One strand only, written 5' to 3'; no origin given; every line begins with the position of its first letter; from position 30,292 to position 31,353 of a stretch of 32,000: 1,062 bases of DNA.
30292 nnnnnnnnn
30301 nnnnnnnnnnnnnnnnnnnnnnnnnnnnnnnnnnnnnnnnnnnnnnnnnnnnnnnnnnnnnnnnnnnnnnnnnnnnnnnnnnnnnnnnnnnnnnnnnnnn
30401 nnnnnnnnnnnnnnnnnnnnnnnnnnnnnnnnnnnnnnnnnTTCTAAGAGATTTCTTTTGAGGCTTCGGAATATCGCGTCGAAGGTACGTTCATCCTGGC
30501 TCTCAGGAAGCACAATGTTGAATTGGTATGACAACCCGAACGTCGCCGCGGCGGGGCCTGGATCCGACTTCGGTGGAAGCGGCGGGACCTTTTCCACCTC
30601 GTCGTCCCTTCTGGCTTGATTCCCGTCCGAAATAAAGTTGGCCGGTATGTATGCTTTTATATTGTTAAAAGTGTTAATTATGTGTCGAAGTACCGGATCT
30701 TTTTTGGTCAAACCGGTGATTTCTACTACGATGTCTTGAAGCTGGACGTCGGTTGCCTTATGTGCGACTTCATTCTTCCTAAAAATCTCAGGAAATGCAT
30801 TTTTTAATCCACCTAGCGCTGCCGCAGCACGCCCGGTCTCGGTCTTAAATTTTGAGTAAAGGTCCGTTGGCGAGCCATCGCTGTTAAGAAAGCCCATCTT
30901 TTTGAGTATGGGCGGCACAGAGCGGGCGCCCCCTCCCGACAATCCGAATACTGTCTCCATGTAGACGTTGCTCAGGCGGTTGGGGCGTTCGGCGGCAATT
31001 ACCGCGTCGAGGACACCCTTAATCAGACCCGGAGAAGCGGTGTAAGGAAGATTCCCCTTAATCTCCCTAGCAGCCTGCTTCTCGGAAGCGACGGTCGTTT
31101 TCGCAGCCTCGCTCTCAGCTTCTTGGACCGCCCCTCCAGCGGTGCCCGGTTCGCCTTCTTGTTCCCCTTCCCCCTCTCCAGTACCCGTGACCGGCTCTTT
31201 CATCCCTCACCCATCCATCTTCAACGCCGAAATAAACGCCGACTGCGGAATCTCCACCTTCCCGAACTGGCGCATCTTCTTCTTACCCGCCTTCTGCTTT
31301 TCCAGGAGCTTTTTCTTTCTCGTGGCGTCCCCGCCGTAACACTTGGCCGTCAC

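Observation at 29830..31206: AT-rich DUF5343-like + Swt1-like HEPN two-gene cassette behind lepA: candidate undescribed defence/toxin system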

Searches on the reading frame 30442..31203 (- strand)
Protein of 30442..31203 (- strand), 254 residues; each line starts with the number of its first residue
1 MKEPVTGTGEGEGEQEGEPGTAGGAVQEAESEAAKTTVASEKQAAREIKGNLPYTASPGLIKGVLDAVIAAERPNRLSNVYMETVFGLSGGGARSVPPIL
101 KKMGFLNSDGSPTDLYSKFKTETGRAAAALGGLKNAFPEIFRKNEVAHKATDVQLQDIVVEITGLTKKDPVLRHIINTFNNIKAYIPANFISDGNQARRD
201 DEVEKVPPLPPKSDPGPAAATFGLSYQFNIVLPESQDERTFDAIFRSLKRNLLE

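Call 3: search_protein_families(library=pfam, proteins=[window:30442-31203:-], max_evalue=1)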
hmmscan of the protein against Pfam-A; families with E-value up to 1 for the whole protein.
window:30442-31203:- (254 aa): 1 family
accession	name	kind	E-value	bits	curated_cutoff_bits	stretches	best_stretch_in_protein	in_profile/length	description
PF17278.7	DUF5343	-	2.6e-28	99.5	27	1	53-185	1-132/140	Family of unknown function (DUF5343)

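Call 4: search_protein_families(library=padloc, proteins=[window:30442-31203:-], max_evalue=1)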
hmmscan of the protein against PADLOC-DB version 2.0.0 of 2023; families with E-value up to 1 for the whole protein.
window:30442-31203:- (254 aa): 2 families
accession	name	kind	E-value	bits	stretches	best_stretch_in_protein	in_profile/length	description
PDLC04589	PDC-M34A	-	7.7e-34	115.9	1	53-252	6-207/208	-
PDLC04588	PDC-M34A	-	1.1e-12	46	1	64-253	71-259/260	-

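Call 5: search_protein_families(library=ncbifam, proteins=[window:30442-31203:-], max_evalue=1)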
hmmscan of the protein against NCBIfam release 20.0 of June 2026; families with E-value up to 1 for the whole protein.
window:30442-31203:- (254 aa): 0 families

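Call 16: find_homologous_proteins(query=window:30442-31203:-)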
Query window:30442-31203:- (254 aa): 235 proteins with E <= 0.001 among 6982 candidates; the best 120 are listed.
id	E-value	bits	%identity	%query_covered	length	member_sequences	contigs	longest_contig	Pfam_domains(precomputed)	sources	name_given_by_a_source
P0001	2.0e-161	553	100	100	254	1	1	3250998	PF17278.8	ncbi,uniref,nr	ncbi:DUF5343 domain-containing protein [Paracoccus suum]|uniref:DUF5343 domain-containing protein n=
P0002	3.2e-85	304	68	84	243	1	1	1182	PF17278.8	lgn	-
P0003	1.6e-83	298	61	93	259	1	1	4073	PF17278.8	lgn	-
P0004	5.7e-83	297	62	90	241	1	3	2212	PF17278.8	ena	-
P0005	5.8e-81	290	58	92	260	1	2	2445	PF17278.8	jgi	jgi:Family of unknown function (DUF5343)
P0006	2.5e-72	262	54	89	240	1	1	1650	PF17278.8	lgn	-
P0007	3.3e-71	258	57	87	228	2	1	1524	PF17278.8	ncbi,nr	ncbi:MAG: DUF5343 domain-containing protein, partial [Mesotoga sp.]|nr:DUF5343 domain-containing pro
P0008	1.4e-70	256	50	96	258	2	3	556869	PF17278.8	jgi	jgi:hypothetical protein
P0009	1.2e-69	253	56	88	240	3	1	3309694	PF17278.8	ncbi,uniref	ncbi:DUF5343 domain-containing protein [Tabrizicola sp.]|uniref:DUF5343 domain-containing protein n=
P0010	9.2e-69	250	48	100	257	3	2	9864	PF17278.8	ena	-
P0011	1.2e-68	250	55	84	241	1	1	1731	PF17278.8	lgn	-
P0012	2.8e-66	242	49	95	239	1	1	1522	PF17278.8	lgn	-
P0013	4.2e-65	238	51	93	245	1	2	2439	PF17278.8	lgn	-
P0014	4.4e-65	238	50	93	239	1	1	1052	PF17278.8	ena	-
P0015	5.0e-64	234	51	87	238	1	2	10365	PF17278.8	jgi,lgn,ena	jgi:hypothetical protein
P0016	1.1e-63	233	49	93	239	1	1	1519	PF17278.8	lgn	-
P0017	1.5e-63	233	51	91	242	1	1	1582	PF17278.8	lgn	-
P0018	3.4e-63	232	50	94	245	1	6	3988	PF17278.8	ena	-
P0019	1.7e-62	229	51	84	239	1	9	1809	PF17278.8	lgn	-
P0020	1.6e-61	226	52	83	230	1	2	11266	PF17278.8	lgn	-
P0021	1.7e-61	226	49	90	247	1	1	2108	PF17278.8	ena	-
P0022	2.7e-61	226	49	94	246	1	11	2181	PF17278.8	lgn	-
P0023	3.2e-61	225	46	91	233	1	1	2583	PF17278.8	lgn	-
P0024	1.4e-60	223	48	84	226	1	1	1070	PF17278.8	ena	-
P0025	1.8e-60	223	50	88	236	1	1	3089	PF17278.8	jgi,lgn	-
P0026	2.2e-60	223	59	76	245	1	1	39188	PF17278.8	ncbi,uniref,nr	ncbi:DUF5343 domain-containing protein [Rubellimicrobium mesophilum]|uniref:DUF5343 domain-containin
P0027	4.0e-60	222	55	85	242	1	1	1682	PF17278.8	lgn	-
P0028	4.2e-60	222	47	94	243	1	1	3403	PF17278.8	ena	-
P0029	8.8e-60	221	47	93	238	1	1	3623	PF17278.8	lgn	-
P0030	9.2e-60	221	47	93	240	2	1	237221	PF17278.8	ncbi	-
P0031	1.1e-59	220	49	83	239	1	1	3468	PF17278.8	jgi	jgi:hypothetical protein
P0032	1.5e-59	220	48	93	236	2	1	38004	PF17278.8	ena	-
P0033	3.4e-59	219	48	90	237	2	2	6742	PF17278.8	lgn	-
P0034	6.4e-59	218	51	82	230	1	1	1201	PF17278.8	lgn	-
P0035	1.1e-58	217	47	90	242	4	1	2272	PF17278.8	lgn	-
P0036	1.2e-58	217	52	82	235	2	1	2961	PF17278.8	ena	-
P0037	1.2e-58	217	47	89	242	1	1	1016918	PF17278.8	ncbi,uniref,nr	ncbi:hypothetical protein GN330_07225 [Nitratireductor sp. CAU 1489]|uniref:DUF5343 domain-containin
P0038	1.2e-58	217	46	93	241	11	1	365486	PF17278.8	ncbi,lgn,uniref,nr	ncbi:DUF5343 domain-containing protein [Sinorhizobium americanum]|uniref:DUF5343 domain-containing p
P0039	1.2e-58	217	48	90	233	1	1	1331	PF17278.8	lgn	-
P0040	1.4e-58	217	50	82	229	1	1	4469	PF17278.8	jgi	jgi:hypothetical protein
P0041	1.5e-58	216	64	67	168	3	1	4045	PF17278.8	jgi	jgi:hypothetical protein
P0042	1.8e-58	216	50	85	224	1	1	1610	PF17278.8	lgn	-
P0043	2.4e-58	216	46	93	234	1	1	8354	PF17278.8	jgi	jgi:hypothetical protein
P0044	2.8e-58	216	48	87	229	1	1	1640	PF17278.8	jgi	jgi:hypothetical protein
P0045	2.9e-58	216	47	90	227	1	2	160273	PF17278.8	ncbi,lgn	ncbi:MAG: DUF5343 domain-containing protein [Kiloniellaceae bacterium]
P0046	3.6e-58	215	45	93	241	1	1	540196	PF17278.8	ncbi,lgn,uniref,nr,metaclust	ncbi:DUF5343 domain-containing protein [Mesorhizobium sp. 1M-11]|uniref:DUF5343 domain-containing pr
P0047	3.7e-58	215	50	82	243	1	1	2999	PF17278.8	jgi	jgi:hypothetical protein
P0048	4.8e-58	215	48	84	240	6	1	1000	PF17278.8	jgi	jgi:hypothetical protein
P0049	6.6e-58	214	50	82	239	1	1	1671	PF17278.8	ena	-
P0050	7.4e-58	214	45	88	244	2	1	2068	PF17278.8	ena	-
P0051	7.9e-58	214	47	89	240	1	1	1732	PF17278.8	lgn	-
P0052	8.3e-58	214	46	93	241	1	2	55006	PF17278.8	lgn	-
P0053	9.1e-58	214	50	91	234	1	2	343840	PF17278.8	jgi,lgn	jgi:hypothetical protein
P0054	1.1e-57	214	45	91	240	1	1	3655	PF17278.8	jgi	jgi:hypothetical protein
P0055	1.2e-57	214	50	85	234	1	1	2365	PF17278.8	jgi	jgi:hypothetical protein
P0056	1.3e-57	213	50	82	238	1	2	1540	PF17278.8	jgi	jgi:hypothetical protein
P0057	1.5e-57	213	48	88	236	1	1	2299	PF17278.8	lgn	-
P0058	1.7e-57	213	45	91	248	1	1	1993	PF17278.8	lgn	-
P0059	1.8e-57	213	46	88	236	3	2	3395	PF17278.8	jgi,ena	-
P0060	2.2e-57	213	44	95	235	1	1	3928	PF17278.8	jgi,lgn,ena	-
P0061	2.5e-57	213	46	89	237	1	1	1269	PF17278.8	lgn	-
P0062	2.6e-57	213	51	83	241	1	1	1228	PF17278.8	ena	-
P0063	2.9e-57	212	46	95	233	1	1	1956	PF17278.8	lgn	-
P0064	4.2e-57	212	44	92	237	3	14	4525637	PF17278.8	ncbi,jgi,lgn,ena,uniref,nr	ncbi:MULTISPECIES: DUF5343 domain-containing protein [unclassified Caulobacter]|uniref:DUF5343 domai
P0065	5.0e-57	212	47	89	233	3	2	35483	PF17278.8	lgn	-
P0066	5.4e-57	211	47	84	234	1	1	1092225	PF17278.8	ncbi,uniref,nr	ncbi:DUF5343 domain-containing protein [Rhizobium sp. S-51]|uniref:DUF5343 domain-containing protein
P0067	6.7e-57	211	46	95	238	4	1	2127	PF17278.8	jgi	jgi:hypothetical protein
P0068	9.6e-57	211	48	85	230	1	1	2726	PF17278.8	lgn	-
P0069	1.2e-56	210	50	82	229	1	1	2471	PF17278.8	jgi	jgi:hypothetical protein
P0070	1.3e-56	210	49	84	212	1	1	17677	PF17278.8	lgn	-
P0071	1.3e-56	210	50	84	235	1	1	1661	PF17278.8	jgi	jgi:hypothetical protein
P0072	1.3e-56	210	45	91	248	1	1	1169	PF17278.8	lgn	-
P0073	1.4e-56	210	46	89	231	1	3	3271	PF17278.8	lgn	-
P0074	1.8e-56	210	48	85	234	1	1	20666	PF17278.8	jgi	jgi:Family of unknown function (DUF5343)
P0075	1.9e-56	210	44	97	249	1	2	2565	PF17278.8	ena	-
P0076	2.0e-56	210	45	94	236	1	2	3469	PF17278.8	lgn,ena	-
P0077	2.3e-56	209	49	85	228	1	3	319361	PF17278.8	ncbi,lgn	-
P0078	2.4e-56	209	46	91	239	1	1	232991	PF17278.8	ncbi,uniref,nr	ncbi:DUF5343 domain-containing protein [Asticcacaulis sp. YBE204]|uniref:DUF5343 domain-containing p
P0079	2.5e-56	209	46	94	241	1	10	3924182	PF17278.8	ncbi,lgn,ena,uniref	ncbi:DUF5343 domain-containing protein [Rhizobium sp. OAE497]|uniref:DUF5343 domain-containing prote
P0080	2.5e-56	209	46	89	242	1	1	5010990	PF17278.8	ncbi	ncbi:DUF5343 domain-containing protein [Mesorhizobium sp. 10J20-29]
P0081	2.8e-56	209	48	82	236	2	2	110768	PF17278.8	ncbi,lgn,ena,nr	ncbi:MAG: hypothetical protein BVN32_13320 [Proteobacteria bacterium ST_bin14]|nr:MAG: hypothetical 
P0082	3.8e-56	209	45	91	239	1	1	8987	PF17278.8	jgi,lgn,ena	-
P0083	4.6e-56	208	46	93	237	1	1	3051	PF17278.8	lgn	-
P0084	5.9e-56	208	48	92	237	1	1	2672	PF17278.8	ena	-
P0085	6.7e-56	208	46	89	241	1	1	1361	PF17278.8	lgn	-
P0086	7.1e-56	208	45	94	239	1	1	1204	PF17278.8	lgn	-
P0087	9.0e-56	207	47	89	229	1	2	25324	PF17278.8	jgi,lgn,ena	-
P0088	1.0e-55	207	45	88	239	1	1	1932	PF17278.8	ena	-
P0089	1.1e-55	207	46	89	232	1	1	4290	PF17278.8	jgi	jgi:hypothetical protein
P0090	1.6e-55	207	46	89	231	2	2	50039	PF17278.8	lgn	-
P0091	2.3e-55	206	47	83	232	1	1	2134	PF17278.8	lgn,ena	-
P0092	2.6e-55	206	46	84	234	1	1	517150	PF17278.8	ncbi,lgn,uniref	ncbi:hypothetical protein GGC47_002682 [Bosea sp. OAE752]|uniref:DUF5343 domain-containing protein n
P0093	2.7e-55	206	47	85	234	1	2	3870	PF17278.8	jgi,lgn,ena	-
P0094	2.7e-55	206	49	82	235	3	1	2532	PF17278.8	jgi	jgi:hypothetical protein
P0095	3.0e-55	206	50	82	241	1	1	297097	PF17278.8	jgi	jgi:Family of unknown function (DUF5343)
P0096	5.8e-55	205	47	89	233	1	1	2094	PF17278.8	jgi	jgi:hypothetical protein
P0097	6.4e-55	205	45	90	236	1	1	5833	PF17278.8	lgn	-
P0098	8.2e-55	204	47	83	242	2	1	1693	PF17278.8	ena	-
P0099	9.4e-55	204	44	92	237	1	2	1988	PF17278.8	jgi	jgi:hypothetical protein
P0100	1.0e-54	204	47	87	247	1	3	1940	PF17278.8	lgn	-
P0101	1.5e-54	203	46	86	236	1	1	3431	PF17278.8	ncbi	-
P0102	1.7e-54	203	46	90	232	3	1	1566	PF17278.8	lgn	-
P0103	1.8e-54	203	45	89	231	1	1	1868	PF17278.8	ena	-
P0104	2.2e-54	203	47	85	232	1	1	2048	PF17278.8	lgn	-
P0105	2.6e-54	203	48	84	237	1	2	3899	PF17278.8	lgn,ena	-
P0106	2.9e-54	203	46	85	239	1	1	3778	PF17278.8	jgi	jgi:hypothetical protein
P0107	4.3e-54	202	44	93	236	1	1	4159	PF17278.8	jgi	-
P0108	4.6e-54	202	46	90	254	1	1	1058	PF17278.8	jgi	jgi:hypothetical protein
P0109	4.6e-54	202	50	85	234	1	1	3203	PF17278.8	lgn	-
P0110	5.6e-54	202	45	91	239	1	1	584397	PF17278.8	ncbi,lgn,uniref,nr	ncbi:DUF5343 domain-containing protein [Bosea sp. Tri-44]|uniref:DUF5343 domain-containing protein n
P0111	6.6e-54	201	45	85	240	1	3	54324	PF17278.8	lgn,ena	-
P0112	6.9e-54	201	47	85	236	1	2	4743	PF17278.8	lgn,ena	-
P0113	7.1e-54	201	45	95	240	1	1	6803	PF17278.8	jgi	jgi:Family of unknown function (DUF5343)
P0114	8.3e-54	201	46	88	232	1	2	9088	PF17278.8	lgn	-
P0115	9.8e-54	201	48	91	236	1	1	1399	PF17278.8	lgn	-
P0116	1.5e-53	200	47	91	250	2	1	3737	PF17278.8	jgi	jgi:hypothetical protein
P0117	2.0e-53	200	48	81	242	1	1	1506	PF17278.8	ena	-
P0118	2.0e-53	200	45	89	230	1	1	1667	PF17278.8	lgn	-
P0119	2.1e-53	200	45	88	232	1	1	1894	PF17278.8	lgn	-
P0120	3.3e-53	199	47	91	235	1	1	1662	PF17278.8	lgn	-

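Call 19: find_related_loci(query=A1, collection=genome_contigs, flank=10000)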
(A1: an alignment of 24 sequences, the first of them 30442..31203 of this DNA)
Query A1 (254 aa) in genome_contigs; peptide patterns used: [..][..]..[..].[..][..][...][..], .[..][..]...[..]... (x = any residue, [..] = any of these).
600 stretches matched a pattern (row limit reached: there are more); 514 encode a relative of the query (tblastn E <= 1e-3); the best 80 are kept; 80 distinct loci.
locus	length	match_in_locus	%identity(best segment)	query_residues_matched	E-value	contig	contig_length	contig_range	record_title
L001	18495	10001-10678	62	23-251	3e-86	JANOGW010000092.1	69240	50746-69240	MAG: Pseudorhodobacter sp. isolate SOY_64_metabat_107 SOY_64_k141_112370, whole genome shotgun sequence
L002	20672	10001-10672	56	31-253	4e-77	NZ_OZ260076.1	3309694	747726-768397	MAG: Tabrizicola sp. isolate NI281-mx-bin11 chromosome 1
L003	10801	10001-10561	60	45-231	3e-66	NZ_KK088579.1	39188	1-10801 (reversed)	Rubellimicrobium mesophilum DSM 19309 scaffold37, whole genome shotgun sequence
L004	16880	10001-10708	47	17-253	8e-65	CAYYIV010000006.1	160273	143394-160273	MAG TPA_asm: uncultured Pelagibius sp. isolate SRP072547_co1_281 genome assembly, contig: NODE_26_length_160273_cov_39.4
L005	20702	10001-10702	45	19-253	6e-63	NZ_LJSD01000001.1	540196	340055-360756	Mesorhizobium sp. 1M-11 scaffold2, whole genome shotgun sequence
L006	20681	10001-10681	45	27-253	2e-62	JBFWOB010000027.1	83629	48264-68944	MAG: Hyphomicrobiaceae bacterium isolate CA_2019_TPBF_126 NODE_2402_length_83629_cov_6.427642_TPBF, whole genome shotgun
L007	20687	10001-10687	46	24-253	2e-62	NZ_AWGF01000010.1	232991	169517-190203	Asticcacaulis sp. YBE204 contig00010, whole genome shotgun sequence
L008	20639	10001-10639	48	39-253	2e-61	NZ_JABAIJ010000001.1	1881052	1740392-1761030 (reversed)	Rhizobium sp. P38BS-XIX NODE_1_length_1881052_cov_104.141554, whole genome shotgun sequence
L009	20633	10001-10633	47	40-253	3e-61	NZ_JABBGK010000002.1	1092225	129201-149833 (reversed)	Rhizobium terricola strain S-51 contig2, whole genome shotgun sequence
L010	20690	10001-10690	45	21-251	7e-61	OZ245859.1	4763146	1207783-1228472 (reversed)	MAG: Kaistia sp. isolate 58ec13d6-cf9f-4d7c-a3cb-8a93c832abf0 genome assembly, chromosome: 1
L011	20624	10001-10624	48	46-254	5e-61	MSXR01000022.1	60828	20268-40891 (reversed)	MAG: Proteobacteria bacterium ST_bin14 573, whole genome shotgun sequence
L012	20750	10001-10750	44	20-254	6e-59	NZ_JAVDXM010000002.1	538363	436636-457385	Aminobacter aminovorans strain BE290 Ga0454567_02, whole genome shotgun sequence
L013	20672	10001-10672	46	29-253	2e-58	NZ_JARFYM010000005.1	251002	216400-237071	Rhizobium mayense strain CCGE526 scaffold_4, whole genome shotgun sequence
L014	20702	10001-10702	45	22-253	4e-58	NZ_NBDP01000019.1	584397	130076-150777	Bosea sp. Tri-44 NODE_4, whole genome shotgun sequence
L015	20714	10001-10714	43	17-253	2e-57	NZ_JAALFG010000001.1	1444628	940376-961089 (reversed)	Devosia aurantiaca strain H239 1, whole genome shotgun sequence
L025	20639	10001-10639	37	48-254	3e-40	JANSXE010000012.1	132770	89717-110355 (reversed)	MAG: Alphaproteobacteria bacterium isolate bin.17 k141_113189_length_132770_cov_88.0306, whole genome shotgun sequence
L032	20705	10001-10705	32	23-254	2e-38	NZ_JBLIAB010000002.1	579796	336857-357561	MAG: Halopseudomonas sp. isolate 3300045789_61 Ga0491190_0000017, whole genome shotgun sequence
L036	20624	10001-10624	38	51-254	2e-36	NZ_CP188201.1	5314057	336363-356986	Serratia proteamaculans isolate CBSDS_009 chromosome, complete genome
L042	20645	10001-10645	33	41-254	8e-36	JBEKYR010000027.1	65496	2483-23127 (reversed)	MAG: Verrucomicrobiota bacterium isolate SPRUCE 67 SPRUCE_67_27, whole genome shotgun sequence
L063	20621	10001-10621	33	50-253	9e-34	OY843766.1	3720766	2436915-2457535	MAG: uncultured Granulicella sp. isolate e6d70442-04f8-4699-a368-e2225de37168 genome assembly, chromosome: 1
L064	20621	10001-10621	33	52-254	8e-34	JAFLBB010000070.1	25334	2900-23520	MAG: Acidobacteria bacterium isolate UWPOB_ACIDO1 gnl_X_GHDIABGO_69, whole genome shotgun sequence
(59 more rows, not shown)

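Call 25: search_solved_structures(query=A1, max_evalue=1, show_alignments=2)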
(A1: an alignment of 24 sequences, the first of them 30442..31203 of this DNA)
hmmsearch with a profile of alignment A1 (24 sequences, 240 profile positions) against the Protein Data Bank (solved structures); distinct sequences matched with E-value up to 1: 0.

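Call 33: find_encoding_contigs(protein=P0064, flank=10000, max_places=6)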
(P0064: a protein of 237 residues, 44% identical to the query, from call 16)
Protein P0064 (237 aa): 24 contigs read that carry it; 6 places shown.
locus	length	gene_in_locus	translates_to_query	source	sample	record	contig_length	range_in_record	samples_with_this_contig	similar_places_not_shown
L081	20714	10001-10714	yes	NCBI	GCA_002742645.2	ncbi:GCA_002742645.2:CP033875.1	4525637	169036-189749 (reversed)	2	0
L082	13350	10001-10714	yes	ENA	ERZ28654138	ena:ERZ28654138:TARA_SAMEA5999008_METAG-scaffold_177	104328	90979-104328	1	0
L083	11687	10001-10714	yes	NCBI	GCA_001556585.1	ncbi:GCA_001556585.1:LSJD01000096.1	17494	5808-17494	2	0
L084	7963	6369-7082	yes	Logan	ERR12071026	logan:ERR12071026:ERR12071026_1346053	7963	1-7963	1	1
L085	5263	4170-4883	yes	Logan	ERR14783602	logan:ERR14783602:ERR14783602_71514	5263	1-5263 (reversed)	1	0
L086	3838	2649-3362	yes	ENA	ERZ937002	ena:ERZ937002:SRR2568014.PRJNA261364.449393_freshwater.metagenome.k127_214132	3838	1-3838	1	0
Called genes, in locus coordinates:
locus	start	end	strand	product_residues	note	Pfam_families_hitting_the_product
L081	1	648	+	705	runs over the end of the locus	PF05649:Peptidase_M13_N, PF01431:Peptidase_M13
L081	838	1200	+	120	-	PF03965:Penicillinase_R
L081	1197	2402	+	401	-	PF05569:Peptidase_M56, PF03544:TonB_C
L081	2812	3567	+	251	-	-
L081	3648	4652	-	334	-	PF05982:Sbt_1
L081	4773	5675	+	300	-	PF00126:HTH_1, PF03466:LysR_substrate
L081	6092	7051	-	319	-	PF01634:HisG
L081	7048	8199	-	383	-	PF13393:tRNA-synt_His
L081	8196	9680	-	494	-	PF13393:tRNA-synt_His, PF03129:HGTP_anticodon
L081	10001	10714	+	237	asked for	PF17278:DUF5343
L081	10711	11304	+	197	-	PF18731:HEPN_Swt1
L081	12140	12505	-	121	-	-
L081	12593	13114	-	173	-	PF13564:DoxX_2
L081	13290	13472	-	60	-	-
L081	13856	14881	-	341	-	PF04055:Radical_SAM, PF06968:BATS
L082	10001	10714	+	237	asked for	PF17278:DUF5343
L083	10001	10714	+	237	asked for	PF17278:DUF5343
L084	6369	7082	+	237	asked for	PF17278:DUF5343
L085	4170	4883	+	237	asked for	PF17278:DUF5343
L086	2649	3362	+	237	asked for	PF17278:DUF5343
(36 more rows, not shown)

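Call 34: predict_structure(alignment_id=A1)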
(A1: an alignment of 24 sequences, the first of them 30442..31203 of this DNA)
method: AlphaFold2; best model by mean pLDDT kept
length: 254 residues; sequences in the alignment: 24
mean_pLDDT: 75.9   pTM: 0.56
mean pLDDT of the five models: 75.9, 75.6, 72.4, 71.6, 64.4
residues with pLDDT >= 90: 73; 70-90: 96; 50-70: 50; < 50: 35
segments of 3 or more residues with pLDDT < 50: 30-42, 196-206, 210-213
pLDDT, mean of each block of 10 residues (from residue 1): 65 59 52 43 58 82 89 83 82 82 90 92 92 93 91 93 90 91 92 59 46 50 59 81 85 72
secondary structure, 60 per line:
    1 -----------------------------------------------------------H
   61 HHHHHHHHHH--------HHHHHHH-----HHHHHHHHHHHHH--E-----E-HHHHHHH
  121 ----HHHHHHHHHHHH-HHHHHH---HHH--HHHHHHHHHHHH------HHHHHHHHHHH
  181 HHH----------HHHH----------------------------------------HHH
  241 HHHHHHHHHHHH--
elements in order: H60-70 H79-85 H91-103 H114-120 H125-136 H138-143 H152-163 H170-183 H194-197 H238-252
